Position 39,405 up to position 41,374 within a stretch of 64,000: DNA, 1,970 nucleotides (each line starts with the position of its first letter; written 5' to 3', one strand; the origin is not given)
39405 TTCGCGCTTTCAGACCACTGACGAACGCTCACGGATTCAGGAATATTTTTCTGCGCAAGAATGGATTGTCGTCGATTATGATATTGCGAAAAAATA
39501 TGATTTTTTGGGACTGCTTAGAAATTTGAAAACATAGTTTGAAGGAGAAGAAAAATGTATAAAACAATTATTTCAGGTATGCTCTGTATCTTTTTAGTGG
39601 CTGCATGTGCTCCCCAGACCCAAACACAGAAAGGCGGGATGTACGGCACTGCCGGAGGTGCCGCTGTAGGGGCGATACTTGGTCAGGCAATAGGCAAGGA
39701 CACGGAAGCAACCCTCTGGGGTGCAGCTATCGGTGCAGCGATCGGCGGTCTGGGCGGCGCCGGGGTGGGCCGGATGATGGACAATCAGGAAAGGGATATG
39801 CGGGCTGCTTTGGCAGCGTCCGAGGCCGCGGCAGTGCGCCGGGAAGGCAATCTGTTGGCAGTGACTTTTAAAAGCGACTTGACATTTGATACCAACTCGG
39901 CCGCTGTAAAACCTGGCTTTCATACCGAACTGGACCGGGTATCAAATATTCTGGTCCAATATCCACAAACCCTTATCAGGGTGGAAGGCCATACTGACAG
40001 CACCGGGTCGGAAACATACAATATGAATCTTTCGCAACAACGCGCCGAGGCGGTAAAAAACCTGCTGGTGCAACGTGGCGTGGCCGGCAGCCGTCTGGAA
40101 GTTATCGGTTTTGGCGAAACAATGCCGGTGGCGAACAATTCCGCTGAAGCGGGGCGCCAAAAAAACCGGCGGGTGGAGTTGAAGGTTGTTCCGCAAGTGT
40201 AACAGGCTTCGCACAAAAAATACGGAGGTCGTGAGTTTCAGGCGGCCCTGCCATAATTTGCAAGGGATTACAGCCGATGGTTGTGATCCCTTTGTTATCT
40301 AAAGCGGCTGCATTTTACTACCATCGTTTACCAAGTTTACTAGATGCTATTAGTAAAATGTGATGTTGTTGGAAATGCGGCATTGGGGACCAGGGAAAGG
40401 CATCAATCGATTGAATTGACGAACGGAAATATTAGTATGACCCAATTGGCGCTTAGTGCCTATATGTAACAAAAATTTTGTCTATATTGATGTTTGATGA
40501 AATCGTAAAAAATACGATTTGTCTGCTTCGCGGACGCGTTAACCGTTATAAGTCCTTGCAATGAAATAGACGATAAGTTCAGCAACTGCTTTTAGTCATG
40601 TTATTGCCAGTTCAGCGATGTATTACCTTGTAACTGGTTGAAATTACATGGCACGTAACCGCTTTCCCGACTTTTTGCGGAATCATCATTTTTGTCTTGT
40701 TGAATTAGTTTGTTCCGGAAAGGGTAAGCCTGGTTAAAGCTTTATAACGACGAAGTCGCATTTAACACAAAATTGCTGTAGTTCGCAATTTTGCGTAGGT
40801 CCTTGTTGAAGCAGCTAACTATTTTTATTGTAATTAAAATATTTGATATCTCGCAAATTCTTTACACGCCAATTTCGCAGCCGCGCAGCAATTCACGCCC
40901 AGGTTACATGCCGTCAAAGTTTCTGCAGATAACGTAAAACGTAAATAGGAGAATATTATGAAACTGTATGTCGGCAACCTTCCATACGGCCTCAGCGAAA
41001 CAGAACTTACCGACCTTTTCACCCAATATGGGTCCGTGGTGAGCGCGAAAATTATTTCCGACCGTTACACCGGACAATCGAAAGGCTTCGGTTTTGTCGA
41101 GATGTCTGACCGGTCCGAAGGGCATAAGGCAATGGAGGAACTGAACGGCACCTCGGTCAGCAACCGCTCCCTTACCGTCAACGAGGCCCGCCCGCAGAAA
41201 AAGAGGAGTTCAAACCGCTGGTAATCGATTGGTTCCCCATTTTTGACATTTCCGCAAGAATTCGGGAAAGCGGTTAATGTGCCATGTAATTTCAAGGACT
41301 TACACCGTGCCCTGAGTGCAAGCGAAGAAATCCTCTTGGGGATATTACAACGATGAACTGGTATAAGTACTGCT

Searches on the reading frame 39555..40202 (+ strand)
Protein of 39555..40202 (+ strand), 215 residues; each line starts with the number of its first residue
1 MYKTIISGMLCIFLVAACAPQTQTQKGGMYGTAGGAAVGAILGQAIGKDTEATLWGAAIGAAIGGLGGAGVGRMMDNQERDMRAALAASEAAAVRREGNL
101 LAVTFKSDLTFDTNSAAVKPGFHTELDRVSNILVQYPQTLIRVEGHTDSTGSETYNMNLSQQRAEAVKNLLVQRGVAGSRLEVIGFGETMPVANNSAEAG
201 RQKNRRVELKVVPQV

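Call 51: search_protein_families(library=ncbifam, proteins=[window:39555-40202:+], max_evalue=0.001)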
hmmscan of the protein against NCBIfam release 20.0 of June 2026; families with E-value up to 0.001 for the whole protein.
window:39555-40202:+ (215 aa): 44 families (the best 25 are shown)
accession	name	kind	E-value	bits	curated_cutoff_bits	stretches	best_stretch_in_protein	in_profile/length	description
NF053611.1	YiaD_Gzip_OmpA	equivalog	3.5e-70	235.9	175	1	9-211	4-206/206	YiaD family glycine zipper/OmpA-like lipoprotein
NF007804.1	PRK10510.1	equivalog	1.6e-41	142.1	307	1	13-213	16-218/219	OmpA family lipoprotein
NF053612.1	anchor_PA1041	equivalog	2.7e-29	102.8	250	1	87-211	111-235/236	PA1041 family peptidoglycan-binding anchor lipoprotein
NF053613.1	OMP_toxin_LptF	equivalog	3.4e-29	102.3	400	1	98-211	135-245/256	lipotoxin F family OmpA-related lipoprotein LptF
NF045787.1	OmpABordt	equivalog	3.7e-28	98.5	200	1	94-212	78-190/194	outer membrane protein OmpA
NF053585.1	OMP_LP_YfiB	equivalog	1.9e-27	96.1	128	1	104-211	53-160/163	outer membrane lipoprotein YfiB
NF006541.1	PRK09038.1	equivalog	1.5e-25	90.3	283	1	75-211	106-248/253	flagellar motor protein MotD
TIGR02802.1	Pal_lipo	equivalog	2.5e-25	88.6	125.35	1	110-210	3-103/104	peptidoglycan-associated lipoprotein Pal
TIGR03350.1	type_VI_ompA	equivalog_domain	2e-24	86.1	139.8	1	89-211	12-137/137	type VI secretion system protein TssL, long form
TIGR03789.1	pdsO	hypoth_equivalog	7.4e-24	84.7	152.2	1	103-210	135-242/243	sortase-associated OmpA-like protein PdsO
NF045788.1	Omp38Acinit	equivalog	1.2e-22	80.5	500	1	109-207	243-342/354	outer membrane protein Omp38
NF053607.1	CHU_0125_OmpA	equivalog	3.9e-22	78.5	620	1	109-212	533-637/639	CHU_0125 family OmpA-like outer membrane integrity protein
NF033763.1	exchanger_TraB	exception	4.4e-22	77.8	700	1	94-214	381-500/522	outer membrane exchange protein TraB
NF038224.1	OmpA_like_CmpA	equivalog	6.8e-22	78.2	300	1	12-212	17-215/233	C-OmpA-like family protein CmpA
NF005999.0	PRK08126.1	subfamily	1.3e-21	76.9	571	1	94-212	310-431/432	hypothetical protein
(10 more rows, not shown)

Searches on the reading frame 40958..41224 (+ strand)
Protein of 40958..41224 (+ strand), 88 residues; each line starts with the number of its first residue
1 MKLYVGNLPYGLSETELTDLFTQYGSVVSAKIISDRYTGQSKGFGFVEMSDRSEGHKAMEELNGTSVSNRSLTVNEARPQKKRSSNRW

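Call 17: search_protein_families(library=pfam, proteins=[window:40958-41224:+], max_evalue=0.01)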
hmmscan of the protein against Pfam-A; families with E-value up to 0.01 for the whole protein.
window:40958-41224:+ (88 aa): 4 families
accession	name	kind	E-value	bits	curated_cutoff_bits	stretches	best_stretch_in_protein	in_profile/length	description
PF00076.28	RRM_1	-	7.1e-23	80.7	20.7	1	3-72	1-69/70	RNA recognition motif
PF13893.12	RRM_5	-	0.00056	20.1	27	1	15-77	42-99/125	RNA recognition motif. (a.k.a. RRM, RBD, or RNP domain)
PF24099.1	RBD_DGKtheta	-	0.0011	19.5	27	1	2-74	5-76/80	Diacylglycerol kinase theta, RNA-binding domain-like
PF16367.11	RRM_7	-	0.0053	17.2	27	1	2-29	3-30/94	RNA recognition motif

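Call 19: find_encoding_contigs(protein=window:40958-41224:+, flank=3000, max_places=10)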
Protein window:40958-41224:+ (88 aa): no gene with exactly this product is on record in the collection.

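Call 22: find_related_loci(query=window:40958-41224:+, collection=genome_contigs, flank=1500)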
Query window:40958-41224:+ (88 aa) in genome_contigs; peptide patterns used: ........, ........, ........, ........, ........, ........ (x = any residue, [..] = any of these).
600 stretches matched a pattern (row limit reached: there are more); 576 encode a relative of the query (tblastn E <= 1e-3); the best 80 are kept; 80 distinct loci.
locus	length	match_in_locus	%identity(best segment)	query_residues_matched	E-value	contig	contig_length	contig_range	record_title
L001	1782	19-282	64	1-88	2e-38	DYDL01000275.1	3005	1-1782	MAG TPA_asm: Desulfocapsa sp. isolate IMS_BF-2 NODE_7671_length_3074_cov_15.8874, whole genome shotgun sequence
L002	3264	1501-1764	65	1-88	4e-36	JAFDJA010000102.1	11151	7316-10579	MAG: Deltaproteobacteria bacterium isolate Meg22_24_Bin_118 Meg22_24_Bin_118_scaffold_7314, whole genome shotgun sequenc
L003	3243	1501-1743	68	1-81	1e-35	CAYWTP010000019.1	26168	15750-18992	MAG TPA_asm: uncultured Ectothiorhodospiraceae bacterium isolate SRP214966_co3_144 genome assembly, contig: NODE_2213_le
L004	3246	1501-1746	62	2-83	1e-32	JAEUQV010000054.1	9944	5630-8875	MAG: Candidatus Saccharibacteria bacterium isolate new MAG-260 k141_2494684, whole genome shotgun sequence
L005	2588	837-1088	57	1-84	7e-32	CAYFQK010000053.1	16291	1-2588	MAG TPA_asm: uncultured Bacteroidales bacterium isolate ERP107533_co1_181 genome assembly, contig: NODE_2890_length_1629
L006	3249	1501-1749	65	1-83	6e-32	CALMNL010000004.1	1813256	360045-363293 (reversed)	MAG TPA_asm: uncultured Desulfatitalea sp. isolate SRR6284162_bin.22_CONCOCT_v1.1_MAG genome assembly, contig: ERZ795126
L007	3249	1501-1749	60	1-83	1e-30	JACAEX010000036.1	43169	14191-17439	MAG: Syntrophaceae bacterium isolate L.E.D.62 k119_498446, whole genome shotgun sequence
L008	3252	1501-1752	60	1-84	7e-31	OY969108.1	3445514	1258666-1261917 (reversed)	MAG: uncultured delta proteobacterium isolate MFD01828.bin.c.1 genome assembly, chromosome: 1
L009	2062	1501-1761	55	1-87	2e-30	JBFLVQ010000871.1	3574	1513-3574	MAG: Acidobacteriota bacterium isolate MAG010 MAG010_871, whole genome shotgun sequence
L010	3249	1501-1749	59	1-83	2e-30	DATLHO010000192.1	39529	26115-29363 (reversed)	MAG TPA_asm: Candidatus Kapaibacterium sp. isolate SMAG_U13642 k141_2035788, whole genome shotgun sequence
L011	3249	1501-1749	62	1-84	2e-30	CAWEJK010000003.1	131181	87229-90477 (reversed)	MAG: Thermoanaerobaculia bacterium isolate MFD05942.bin.2.207 genome assembly, contig: contig_1893, whole genome shotgun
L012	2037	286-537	56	1-84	2e-30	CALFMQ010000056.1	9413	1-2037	MAG TPA_asm: uncultured Phycisphaerales bacterium isolate SRR6227243_bin.122_CONCOCT_v1.1_MAG genome assembly, contig: E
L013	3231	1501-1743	62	1-81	1e-30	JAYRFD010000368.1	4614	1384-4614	MAG: Polyangia bacterium isolate SH_SHASGE3bin.23 k141_489168, whole genome shotgun sequence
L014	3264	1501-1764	56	1-88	3e-30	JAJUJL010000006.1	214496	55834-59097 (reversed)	MAG: Chloroflexota bacterium isolate bin116 k141_225661_length_214496_cov_25.5021, whole genome shotgun sequence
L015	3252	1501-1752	61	1-84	3e-30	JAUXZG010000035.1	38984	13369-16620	MAG: Desulfobaccales bacterium isolate C18_maxbin.032 C18_k141_196704, whole genome shotgun sequence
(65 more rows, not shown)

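Call 30: find_homologous_proteins(query=window:40958-41224:+, max_evalue=1e-25)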
Query window:40958-41224:+ (88 aa): 138 proteins with E <= 1e-25 among 8000 candidates; the best 120 are listed.
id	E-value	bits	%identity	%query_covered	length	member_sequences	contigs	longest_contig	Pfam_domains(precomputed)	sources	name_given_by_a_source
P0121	2.1e-50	186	100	100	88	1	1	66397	PF00076.29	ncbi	-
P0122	1.2e-43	164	86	100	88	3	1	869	PF00076.29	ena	-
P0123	1.6e-37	145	76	100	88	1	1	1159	PF00076.29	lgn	-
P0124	4.5e-37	143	74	100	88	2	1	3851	PF00076.29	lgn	-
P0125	4.5e-36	140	75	100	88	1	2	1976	PF00076.29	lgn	-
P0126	3.3e-35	137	70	100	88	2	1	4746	PF00076.29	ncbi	-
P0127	1.7e-34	135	69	100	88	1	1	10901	PF00076.29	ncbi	-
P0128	1.7e-34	135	69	100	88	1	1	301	PF00076.29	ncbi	-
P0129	4.7e-34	134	68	100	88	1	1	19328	PF00076.29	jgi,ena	-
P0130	9.7e-33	130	72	100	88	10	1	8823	PF00076.29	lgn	-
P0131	1.3e-32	129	70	100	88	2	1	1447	PF00076.29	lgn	-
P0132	1.5e-32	129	68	100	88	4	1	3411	PF00076.29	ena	-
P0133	1.8e-32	129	67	100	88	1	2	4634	PF00076.29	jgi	-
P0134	8.1e-32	127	70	99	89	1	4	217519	PF00076.29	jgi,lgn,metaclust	metaclust:\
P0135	3.2e-31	125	66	99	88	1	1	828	PF00076.29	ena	-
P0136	6.7e-31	124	70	100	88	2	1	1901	PF00076.29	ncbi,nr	ncbi:MAG TPA: RNA-binding protein [Desulfurivibrionaceae bacterium]|nr:RNA-binding protein [Desulfur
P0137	1.3e-30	123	66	99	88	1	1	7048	PF00076.29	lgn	-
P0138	2.6e-30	122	65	100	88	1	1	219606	PF00076.29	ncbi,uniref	ncbi:RNA recognition motif domain-containing protein [Desulfurivibrio sp. D14AmB]|uniref:RNA recogni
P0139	3.9e-30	121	64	99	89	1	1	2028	PF00076.29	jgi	-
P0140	6.9e-30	120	64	100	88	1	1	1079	PF00076.29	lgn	-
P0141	6.9e-30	120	65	100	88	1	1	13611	PF00076.29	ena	-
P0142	7.6e-30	120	68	91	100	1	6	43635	PF00076.29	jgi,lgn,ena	-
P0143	7.6e-30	120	68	91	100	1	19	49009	PF00076.29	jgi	-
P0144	8.1e-30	120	68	91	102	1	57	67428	PF00076.29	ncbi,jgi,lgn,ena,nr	ncbi:MAG: RNA-binding protein [Nitrospirae bacterium CG_4_9_14_3_um_filter_53_35]|nr:MAG: RNA-bindin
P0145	1.2e-29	120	70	92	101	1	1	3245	PF00076.29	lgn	-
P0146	2.6e-29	119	63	100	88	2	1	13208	PF00076.29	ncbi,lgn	ncbi:MAG: RNA recognition motif domain-containing protein [Desulfurivibrio sp.]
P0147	2.6e-29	119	63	100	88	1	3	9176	PF00076.29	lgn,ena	-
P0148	3.2e-29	118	69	92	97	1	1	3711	PF00076.29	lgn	-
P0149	3.6e-29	118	64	100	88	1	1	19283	PF00076.29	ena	-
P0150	3.6e-29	118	64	97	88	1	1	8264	PF00076.29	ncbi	-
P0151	3.7e-29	118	63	100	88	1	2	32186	PF00076.29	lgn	-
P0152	6.6e-29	117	68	92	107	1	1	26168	PF00076.29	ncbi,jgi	-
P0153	7.1e-29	117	65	100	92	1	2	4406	PF00076.29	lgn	-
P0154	7.2e-29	117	63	100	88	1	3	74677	PF00076.29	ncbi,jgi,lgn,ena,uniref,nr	ncbi:MAG TPA: RNA-binding protein [Desulfurivibrio alkaliphilus]|uniref:RNA-binding protein n=1 Tax=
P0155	1.1e-28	117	64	99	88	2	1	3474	PF00076.29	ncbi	-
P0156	1.2e-28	117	67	99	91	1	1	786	PF00076.29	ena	-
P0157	1.6e-28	116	63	99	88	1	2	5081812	PF00076.29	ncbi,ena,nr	nr:RNA-binding protein [uncultured Desulfobulbus sp.]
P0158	1.7e-28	116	62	99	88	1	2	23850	PF00076.29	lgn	-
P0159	1.8e-28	116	63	99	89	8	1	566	PF00076.29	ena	-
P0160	1.9e-28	116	66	99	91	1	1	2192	PF13893.13,PF00076.29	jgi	jgi:RNA recognition motif-containing protein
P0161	2.1e-28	116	64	99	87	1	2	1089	PF00076.29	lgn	-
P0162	2.4e-28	116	62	99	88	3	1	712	PF00076.29,PF16367.12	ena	-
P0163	2.8e-28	115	68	92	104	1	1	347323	PF13893.13,PF28442.1,PF00076.29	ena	-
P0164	2.9e-28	115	64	100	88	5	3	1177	PF00076.29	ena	-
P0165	3.4e-28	115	62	99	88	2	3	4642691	PF00076.29,PF16367.12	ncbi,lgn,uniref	ncbi:MAG: RNA-binding protein [Candidatus Electrothrix sp. GW3-4]|uniref:RNA recognition motif domai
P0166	4.3e-28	115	61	99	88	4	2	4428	PF00076.29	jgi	jgi:RNA recognition motif-containing protein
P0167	4.4e-28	115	63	99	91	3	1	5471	PF13893.13,PF00076.29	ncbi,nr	ncbi:MAG: RNA-binding protein [Desulfomonilia bacterium]|nr:RNA-binding protein [Desulfomonilia bact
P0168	5.0e-28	115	57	99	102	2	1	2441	PF00076.29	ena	-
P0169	5.5e-28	114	64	95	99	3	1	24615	PF00076.29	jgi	-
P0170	7.9e-28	114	65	95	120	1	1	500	PF00076.29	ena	-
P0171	7.9e-28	114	61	99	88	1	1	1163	PF00076.29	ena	-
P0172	8.2e-28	114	64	99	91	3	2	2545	PF00076.29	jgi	jgi:RNA recognition motif-containing protein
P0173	8.6e-28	114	63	99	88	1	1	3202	PF00076.29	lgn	-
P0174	1.2e-27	113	66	99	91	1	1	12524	PF00076.29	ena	-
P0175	1.3e-27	113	61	99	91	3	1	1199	PF13893.13,PF00076.29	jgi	jgi:RNA recognition motif-containing protein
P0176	1.4e-27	113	61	99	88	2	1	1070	PF00076.29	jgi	-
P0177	1.5e-27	113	63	95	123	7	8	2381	PF00076.29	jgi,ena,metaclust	jgi:RNA recognition motif-containing protein|metaclust:\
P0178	2.5e-27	112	66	91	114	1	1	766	PF13893.13,PF00076.29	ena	-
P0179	3.1e-27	112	62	99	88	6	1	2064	PF00076.29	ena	-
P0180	3.2e-27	112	64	95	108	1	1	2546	PF00076.29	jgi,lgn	jgi:RNA recognition motif-containing protein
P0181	3.2e-27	112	64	95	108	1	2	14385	PF00076.29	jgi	jgi:RNA recognition motif-containing protein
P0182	3.6e-27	112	62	99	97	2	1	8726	PF00076.29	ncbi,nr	ncbi:MAG: RNA-binding protein [Deltaproteobacteria bacterium]|nr:RNA-binding protein [Deltaproteobac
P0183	4.5e-27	112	62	99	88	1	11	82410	PF00076.29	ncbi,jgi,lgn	ncbi:RNA recognition motif domain-containing protein [Desulfobulbus propionicus]|jgi:RNA recognition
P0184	4.7e-27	111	63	99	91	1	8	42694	PF00076.29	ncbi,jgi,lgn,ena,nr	ncbi:MAG TPA: RNA-binding protein [Deltaproteobacteria bacterium]|nr:RNA-binding protein [Deltaprote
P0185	4.8e-27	111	66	99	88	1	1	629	PF00076.29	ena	-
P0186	6.3e-27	111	65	93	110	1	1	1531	PF13893.13,PF00076.29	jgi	jgi:RNA recognition motif-containing protein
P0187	6.3e-27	111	62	99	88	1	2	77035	PF00076.29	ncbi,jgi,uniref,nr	ncbi:RNA-binding protein [Desulfobulbus rhabdoformis]|jgi:RNA recognition motif-containing protein|u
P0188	6.5e-27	111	63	99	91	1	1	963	PF00076.29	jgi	jgi:RNA recognition motif-containing protein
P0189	6.9e-27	111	66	93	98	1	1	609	PF00076.29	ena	-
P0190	7.1e-27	111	62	99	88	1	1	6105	PF00076.29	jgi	-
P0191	7.4e-27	111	69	91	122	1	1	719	PF00076.29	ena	-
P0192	8.8e-27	111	69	91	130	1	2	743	PF00076.29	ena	-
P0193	9.1e-27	111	62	97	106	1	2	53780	PF13893.13,PF00076.29,PF22976.3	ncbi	-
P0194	9.4e-27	110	62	92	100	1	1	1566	PF13893.13,PF28442.1,PF00076.29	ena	-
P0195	9.6e-27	110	65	93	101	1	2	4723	PF13893.13,PF00076.29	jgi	jgi:cold-inducible RNA-binding protein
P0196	1.0e-26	110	68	91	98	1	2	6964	PF00076.29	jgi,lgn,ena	-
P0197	1.1e-26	110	65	91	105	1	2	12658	PF13893.13,PF00076.29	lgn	-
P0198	1.1e-26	110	67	89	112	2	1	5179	PF13893.13,PF00076.29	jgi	-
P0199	1.4e-26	110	65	91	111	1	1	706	PF13893.13,PF00076.29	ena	-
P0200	1.4e-26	110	64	94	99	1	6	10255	PF13893.13,PF00076.29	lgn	-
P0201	1.5e-26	110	69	91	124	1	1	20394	PF00076.29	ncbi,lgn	ncbi:MAG: RNA-binding protein [Desulfatitalea sp.]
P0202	1.5e-26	110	63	93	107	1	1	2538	PF13893.13,PF00076.29,PF16842.12,PF22976.3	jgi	jgi:RNA recognition motif-containing protein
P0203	1.5e-26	110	61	99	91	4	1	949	PF13893.13,PF00076.29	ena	-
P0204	1.6e-26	110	68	91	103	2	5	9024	PF00076.29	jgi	jgi:cold-inducible RNA-binding protein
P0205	1.8e-26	110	59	99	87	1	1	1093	PF00076.29,PF16367.12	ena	-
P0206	1.9e-26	110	65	95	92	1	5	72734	PF00076.29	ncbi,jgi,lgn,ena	ncbi:MAG: RNA recognition motif domain-containing protein [Thermodesulfobacteriota bacterium]|jgi:RN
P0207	1.9e-26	110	62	95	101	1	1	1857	PF13893.13,PF00076.29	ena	-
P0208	2.1e-26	109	64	95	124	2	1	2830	PF00076.29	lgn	-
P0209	2.3e-26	109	62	99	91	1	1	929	PF00076.29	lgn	-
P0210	2.4e-26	109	64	95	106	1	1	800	PF13893.13,PF00076.29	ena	-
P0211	2.6e-26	109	61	99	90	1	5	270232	PF00076.29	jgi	jgi:RNA recognition motif-containing protein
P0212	2.8e-26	109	62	93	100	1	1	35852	PF00076.29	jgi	-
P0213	2.9e-26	109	61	94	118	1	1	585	PF00076.29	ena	-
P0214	3.0e-26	109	61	94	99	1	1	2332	PF00076.29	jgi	-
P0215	3.2e-26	109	63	95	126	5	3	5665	PF00076.29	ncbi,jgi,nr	ncbi:MAG: RNA-binding protein [Gammaproteobacteria bacterium]|jgi:RNA recognition motif-containing p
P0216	3.3e-26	109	64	95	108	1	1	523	PF13893.13,PF00076.29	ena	-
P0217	3.4e-26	109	64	92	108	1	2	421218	PF13893.13,PF00076.29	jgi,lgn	jgi:RNA recognition motif-containing protein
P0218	3.7e-26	109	65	93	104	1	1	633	PF00076.29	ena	-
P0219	3.9e-26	109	68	91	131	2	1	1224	PF00076.29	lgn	-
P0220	4.0e-26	108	64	92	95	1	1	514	PF00076.29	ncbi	-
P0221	4.1e-26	108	64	95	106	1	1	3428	PF00076.29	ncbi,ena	-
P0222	4.3e-26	108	56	99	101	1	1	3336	PF00076.29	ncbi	ncbi:MAG: RNA recognition motif domain-containing protein [Woeseiaceae bacterium]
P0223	4.4e-26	108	65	88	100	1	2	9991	PF00076.29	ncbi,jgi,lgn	jgi:RNA recognition motif-containing protein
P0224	4.4e-26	108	65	88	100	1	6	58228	PF00076.29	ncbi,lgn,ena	-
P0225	4.4e-26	108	65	88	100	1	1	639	PF00076.29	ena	-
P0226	4.7e-26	108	65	88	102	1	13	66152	PF00076.29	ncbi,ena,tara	tara:strand:+ start:168 stop:476 length:309 start_codon:yes stop_codon:yes gene_type:complete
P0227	4.9e-26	108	65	94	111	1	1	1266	PF13893.13,PF00076.29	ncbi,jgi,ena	-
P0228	5.1e-26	108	65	88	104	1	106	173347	PF00076.29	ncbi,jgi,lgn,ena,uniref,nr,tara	ncbi:MAG: RNA-binding protein [Proteobacteria bacterium]|jgi:RNA recognition motif-containing protei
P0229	5.1e-26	108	65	88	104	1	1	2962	PF00076.29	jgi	jgi:RNA recognition motif-containing protein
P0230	5.4e-26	108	64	94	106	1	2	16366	PF00076.29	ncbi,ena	-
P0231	5.4e-26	108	65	91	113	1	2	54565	PF13893.13,PF00076.29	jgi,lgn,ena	-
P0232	5.5e-26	108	64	91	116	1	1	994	PF13893.13,PF00076.29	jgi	jgi:RNA recognition motif-containing protein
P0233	5.5e-26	108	65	88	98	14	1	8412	PF00076.29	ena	-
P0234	5.7e-26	108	64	94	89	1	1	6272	PF00076.29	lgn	-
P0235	5.7e-26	108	63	93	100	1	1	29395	PF00076.29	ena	-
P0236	5.8e-26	108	64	94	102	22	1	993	PF00076.29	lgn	-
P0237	6.0e-26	108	64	94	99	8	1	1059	PF00076.29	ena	-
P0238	6.0e-26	108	64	89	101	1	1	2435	PF00076.29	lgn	-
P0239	6.1e-26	108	65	97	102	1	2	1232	PF00076.29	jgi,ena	-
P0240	6.1e-26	108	65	88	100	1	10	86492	PF00076.29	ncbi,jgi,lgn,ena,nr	ncbi:MAG: RNA-binding protein [Pseudomonadota bacterium]|nr:RNA-binding protein [Pseudomonadota bact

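Call 31: find_encoding_contigs(protein=P0122, flank=3000, max_places=6)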
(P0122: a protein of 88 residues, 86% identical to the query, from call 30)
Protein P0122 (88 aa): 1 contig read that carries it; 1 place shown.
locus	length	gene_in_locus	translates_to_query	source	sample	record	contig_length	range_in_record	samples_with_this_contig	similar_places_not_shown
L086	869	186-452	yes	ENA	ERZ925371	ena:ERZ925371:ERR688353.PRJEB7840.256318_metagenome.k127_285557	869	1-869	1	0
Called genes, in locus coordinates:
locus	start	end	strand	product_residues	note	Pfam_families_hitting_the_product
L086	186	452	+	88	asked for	PF00076:RRM_1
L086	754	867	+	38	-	?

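Call 32: find_encoding_contigs(protein=P0124, flank=3000, max_places=6)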
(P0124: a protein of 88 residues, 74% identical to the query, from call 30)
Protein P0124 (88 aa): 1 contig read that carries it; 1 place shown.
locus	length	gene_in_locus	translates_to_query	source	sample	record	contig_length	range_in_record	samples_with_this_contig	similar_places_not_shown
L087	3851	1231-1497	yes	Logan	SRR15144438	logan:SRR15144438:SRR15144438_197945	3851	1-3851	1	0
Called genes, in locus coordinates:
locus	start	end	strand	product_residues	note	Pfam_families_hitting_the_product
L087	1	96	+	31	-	?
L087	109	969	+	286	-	PF01541:GIY-YIG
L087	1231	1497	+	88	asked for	PF00076:RRM_1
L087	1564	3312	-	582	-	PF00270:DEAD, PF04851:ResIII (faint), PF00271:Helicase_C, PF28538:Helicase_helical, PF03880:DbpA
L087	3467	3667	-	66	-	PF00313:CSD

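Call 33: find_encoding_contigs(protein=P0125, flank=3000, max_places=6)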
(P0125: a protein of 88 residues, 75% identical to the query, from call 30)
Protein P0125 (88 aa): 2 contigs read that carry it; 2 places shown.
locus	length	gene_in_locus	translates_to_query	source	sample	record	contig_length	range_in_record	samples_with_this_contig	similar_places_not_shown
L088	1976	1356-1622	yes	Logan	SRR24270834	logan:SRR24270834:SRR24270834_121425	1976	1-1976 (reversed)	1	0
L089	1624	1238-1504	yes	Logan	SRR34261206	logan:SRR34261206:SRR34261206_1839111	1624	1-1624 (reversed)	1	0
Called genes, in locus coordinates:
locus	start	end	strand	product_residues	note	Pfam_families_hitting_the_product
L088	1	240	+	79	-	?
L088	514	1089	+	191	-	PF04307:YdjM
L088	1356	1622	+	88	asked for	PF00076:RRM_1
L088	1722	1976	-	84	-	?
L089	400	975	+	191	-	PF04307:YdjM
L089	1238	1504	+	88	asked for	PF00076:RRM_1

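Call 91: find_encoding_contigs(protein=P0123, flank=3000, max_places=6)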
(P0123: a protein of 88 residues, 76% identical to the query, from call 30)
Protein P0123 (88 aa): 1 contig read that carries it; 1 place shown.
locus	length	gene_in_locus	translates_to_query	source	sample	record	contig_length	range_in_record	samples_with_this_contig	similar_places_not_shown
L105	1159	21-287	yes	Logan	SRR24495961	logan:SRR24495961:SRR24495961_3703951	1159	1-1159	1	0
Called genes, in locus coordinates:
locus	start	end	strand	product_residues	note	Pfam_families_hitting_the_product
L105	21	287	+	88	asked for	PF00076:RRM_1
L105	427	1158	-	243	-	?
